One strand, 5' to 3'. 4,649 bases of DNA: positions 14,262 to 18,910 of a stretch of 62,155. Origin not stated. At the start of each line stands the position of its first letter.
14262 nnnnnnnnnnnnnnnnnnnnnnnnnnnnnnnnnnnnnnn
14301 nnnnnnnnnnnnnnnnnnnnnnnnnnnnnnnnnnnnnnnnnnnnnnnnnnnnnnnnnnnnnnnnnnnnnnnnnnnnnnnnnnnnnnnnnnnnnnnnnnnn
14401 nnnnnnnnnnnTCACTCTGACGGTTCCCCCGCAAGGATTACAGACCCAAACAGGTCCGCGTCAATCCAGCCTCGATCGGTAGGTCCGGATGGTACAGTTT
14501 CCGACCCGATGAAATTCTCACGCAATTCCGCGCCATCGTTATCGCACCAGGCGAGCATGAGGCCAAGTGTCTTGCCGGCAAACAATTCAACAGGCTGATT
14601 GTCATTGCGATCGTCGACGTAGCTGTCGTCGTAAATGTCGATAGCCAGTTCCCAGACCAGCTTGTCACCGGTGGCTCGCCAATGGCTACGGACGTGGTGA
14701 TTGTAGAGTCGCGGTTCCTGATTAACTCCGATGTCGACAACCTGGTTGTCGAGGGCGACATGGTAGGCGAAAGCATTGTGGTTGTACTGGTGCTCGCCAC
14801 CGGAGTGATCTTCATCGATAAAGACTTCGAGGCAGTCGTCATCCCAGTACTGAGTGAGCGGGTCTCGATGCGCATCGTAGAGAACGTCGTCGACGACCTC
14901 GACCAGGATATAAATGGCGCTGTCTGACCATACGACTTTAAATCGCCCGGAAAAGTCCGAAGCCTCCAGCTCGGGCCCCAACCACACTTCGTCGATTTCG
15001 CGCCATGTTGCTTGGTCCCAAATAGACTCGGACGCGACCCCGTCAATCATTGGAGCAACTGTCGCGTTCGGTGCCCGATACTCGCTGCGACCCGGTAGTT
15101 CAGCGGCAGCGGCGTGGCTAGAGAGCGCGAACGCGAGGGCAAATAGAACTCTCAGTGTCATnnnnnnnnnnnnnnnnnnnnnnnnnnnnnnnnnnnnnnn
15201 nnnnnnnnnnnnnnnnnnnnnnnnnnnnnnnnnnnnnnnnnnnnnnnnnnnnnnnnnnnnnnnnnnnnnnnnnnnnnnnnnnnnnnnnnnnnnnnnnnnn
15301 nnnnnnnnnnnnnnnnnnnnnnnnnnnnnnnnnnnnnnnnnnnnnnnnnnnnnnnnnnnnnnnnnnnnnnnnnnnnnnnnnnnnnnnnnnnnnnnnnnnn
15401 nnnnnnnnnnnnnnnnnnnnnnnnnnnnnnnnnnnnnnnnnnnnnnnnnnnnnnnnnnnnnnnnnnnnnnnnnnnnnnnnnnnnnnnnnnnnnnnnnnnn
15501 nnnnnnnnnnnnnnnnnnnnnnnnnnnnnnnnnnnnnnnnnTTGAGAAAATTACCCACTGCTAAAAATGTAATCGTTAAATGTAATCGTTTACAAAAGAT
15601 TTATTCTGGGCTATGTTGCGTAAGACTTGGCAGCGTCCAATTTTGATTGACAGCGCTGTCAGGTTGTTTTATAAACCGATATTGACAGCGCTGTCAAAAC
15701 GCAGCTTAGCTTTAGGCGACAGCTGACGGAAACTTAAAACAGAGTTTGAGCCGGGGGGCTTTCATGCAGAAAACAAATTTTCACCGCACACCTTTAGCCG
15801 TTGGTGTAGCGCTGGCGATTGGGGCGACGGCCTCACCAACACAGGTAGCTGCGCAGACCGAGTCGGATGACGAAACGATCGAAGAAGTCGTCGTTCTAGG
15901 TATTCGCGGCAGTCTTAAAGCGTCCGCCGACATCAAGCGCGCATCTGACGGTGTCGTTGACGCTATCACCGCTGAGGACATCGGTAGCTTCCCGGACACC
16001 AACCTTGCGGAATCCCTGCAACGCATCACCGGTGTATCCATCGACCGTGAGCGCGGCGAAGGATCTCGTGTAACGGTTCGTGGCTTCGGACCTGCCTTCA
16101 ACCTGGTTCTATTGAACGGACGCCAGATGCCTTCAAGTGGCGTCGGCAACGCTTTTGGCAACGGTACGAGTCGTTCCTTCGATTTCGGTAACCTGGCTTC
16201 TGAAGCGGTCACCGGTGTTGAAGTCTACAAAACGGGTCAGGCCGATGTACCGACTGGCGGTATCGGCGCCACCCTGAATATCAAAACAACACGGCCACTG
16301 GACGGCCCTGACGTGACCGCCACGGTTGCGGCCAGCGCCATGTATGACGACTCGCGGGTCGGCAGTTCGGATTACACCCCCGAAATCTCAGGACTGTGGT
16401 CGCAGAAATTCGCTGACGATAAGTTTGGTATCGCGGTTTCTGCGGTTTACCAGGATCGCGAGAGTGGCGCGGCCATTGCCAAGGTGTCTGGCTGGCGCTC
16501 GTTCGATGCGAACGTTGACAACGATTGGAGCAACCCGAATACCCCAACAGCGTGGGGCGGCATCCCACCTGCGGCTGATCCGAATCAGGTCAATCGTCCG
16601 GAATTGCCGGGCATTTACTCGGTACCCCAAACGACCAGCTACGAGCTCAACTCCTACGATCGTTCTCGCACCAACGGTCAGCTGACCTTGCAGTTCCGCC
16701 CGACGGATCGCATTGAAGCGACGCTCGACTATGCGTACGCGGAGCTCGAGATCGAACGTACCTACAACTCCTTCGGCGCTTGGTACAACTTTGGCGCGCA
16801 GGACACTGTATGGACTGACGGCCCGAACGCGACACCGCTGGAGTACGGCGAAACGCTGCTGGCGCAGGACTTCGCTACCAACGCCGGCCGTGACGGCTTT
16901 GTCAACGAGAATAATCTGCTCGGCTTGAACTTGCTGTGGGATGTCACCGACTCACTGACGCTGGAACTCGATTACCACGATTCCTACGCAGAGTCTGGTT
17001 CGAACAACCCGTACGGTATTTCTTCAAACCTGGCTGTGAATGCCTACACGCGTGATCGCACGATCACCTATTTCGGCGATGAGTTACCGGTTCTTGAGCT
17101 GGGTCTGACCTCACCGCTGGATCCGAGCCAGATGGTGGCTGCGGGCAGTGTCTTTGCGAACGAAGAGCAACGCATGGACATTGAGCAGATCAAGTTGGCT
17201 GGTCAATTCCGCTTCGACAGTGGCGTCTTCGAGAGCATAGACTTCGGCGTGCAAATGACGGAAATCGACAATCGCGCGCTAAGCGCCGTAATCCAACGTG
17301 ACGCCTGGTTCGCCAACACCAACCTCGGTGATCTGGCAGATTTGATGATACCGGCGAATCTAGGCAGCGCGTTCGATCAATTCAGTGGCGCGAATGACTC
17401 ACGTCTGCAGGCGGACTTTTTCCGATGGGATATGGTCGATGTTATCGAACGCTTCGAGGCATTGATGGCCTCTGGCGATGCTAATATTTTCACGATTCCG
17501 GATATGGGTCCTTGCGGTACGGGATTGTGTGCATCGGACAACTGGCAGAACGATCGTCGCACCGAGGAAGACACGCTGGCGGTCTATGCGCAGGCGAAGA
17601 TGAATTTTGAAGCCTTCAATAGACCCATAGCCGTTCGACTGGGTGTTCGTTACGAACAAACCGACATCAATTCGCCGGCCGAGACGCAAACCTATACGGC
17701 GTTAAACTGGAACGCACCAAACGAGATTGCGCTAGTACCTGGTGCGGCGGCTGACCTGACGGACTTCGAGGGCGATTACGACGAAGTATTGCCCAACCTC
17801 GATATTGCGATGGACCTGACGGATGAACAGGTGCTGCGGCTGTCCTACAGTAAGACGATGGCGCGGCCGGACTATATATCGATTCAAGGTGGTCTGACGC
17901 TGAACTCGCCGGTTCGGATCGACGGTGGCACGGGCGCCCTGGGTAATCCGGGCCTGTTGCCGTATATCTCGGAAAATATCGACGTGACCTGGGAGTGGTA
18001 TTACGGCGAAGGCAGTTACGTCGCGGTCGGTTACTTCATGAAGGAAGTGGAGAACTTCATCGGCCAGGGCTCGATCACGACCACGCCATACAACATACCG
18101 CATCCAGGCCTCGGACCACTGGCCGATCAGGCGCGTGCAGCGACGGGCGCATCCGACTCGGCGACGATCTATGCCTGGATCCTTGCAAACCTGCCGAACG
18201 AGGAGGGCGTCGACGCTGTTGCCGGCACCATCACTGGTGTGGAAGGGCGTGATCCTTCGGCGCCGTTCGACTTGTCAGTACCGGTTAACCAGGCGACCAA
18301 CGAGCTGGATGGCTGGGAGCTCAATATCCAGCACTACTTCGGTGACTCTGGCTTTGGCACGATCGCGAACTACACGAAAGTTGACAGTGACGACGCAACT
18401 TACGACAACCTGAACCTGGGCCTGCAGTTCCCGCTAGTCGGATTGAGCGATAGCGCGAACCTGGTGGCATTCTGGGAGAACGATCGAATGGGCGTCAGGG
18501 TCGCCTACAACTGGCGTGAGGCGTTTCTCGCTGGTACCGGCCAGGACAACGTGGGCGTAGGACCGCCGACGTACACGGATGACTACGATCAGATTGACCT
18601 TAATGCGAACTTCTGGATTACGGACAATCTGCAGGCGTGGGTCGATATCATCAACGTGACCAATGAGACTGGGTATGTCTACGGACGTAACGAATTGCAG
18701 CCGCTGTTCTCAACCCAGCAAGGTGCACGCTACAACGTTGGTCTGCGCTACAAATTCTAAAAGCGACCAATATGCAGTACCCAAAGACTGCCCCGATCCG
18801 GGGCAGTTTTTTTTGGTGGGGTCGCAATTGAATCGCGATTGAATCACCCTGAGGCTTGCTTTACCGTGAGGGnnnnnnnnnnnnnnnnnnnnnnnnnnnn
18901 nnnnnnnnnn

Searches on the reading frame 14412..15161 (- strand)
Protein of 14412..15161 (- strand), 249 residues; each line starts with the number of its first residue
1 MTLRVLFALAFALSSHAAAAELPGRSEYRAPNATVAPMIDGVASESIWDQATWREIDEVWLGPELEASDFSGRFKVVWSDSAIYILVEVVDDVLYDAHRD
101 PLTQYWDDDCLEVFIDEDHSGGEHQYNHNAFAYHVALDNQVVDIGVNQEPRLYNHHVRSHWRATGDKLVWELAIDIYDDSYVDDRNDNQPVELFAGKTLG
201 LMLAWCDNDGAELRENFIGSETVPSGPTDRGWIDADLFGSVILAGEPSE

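Call 84: search_protein_families(library=pfam, proteins=[window:14412-15161:-], max_evalue=0.00001)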
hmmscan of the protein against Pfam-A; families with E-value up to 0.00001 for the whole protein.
window:14412-15161:- (249 aa): 1 family
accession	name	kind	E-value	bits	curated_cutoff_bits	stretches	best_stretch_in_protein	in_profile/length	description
PF06452.16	CBM9_1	-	4.8e-40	137.9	23.4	1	39-245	1-184/185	Carbohydrate family 9 binding domain-like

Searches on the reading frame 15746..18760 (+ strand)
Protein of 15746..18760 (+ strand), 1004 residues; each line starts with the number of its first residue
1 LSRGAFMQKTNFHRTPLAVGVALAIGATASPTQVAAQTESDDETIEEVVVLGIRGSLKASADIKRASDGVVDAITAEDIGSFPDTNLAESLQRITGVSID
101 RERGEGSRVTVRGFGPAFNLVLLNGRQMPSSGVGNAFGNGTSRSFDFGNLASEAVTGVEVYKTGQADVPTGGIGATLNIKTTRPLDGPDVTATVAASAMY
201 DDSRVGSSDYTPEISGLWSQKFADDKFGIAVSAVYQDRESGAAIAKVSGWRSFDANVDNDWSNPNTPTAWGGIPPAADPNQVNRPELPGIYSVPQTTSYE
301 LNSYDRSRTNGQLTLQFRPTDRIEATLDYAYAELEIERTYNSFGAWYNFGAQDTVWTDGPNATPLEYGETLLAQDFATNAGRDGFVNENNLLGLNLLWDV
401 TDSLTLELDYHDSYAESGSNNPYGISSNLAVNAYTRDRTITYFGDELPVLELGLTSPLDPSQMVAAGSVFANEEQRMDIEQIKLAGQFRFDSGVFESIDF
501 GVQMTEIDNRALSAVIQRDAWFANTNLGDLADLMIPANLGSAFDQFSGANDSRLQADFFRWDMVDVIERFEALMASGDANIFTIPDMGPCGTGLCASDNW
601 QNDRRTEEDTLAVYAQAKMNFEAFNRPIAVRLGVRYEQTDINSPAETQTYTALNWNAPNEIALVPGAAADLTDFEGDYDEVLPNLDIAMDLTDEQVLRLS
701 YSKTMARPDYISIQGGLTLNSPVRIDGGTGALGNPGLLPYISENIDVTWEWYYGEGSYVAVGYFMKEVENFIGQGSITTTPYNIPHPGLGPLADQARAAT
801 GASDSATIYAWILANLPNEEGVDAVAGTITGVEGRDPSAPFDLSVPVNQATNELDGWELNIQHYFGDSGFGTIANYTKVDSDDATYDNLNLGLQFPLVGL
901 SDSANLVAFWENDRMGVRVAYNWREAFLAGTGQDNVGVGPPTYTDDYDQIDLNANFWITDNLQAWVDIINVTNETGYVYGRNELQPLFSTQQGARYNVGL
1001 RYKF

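Call 73: search_protein_families(library=pfam, proteins=[window:15746-18760:+], max_evalue=0.00001)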
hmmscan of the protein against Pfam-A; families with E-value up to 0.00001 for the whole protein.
window:15746-18760:+ (1004 aa): 2 families
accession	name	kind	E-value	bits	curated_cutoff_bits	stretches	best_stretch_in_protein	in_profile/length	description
PF00593.30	TonB_dep_Rec_b-barrel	-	4e-21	76.8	27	1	588-967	159-432/436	TonB dependent receptor-like, beta-barrel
PF07715.20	Plug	-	1.4e-17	64.6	23.9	1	65-171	3-100/107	TonB-dependent Receptor Plug Domain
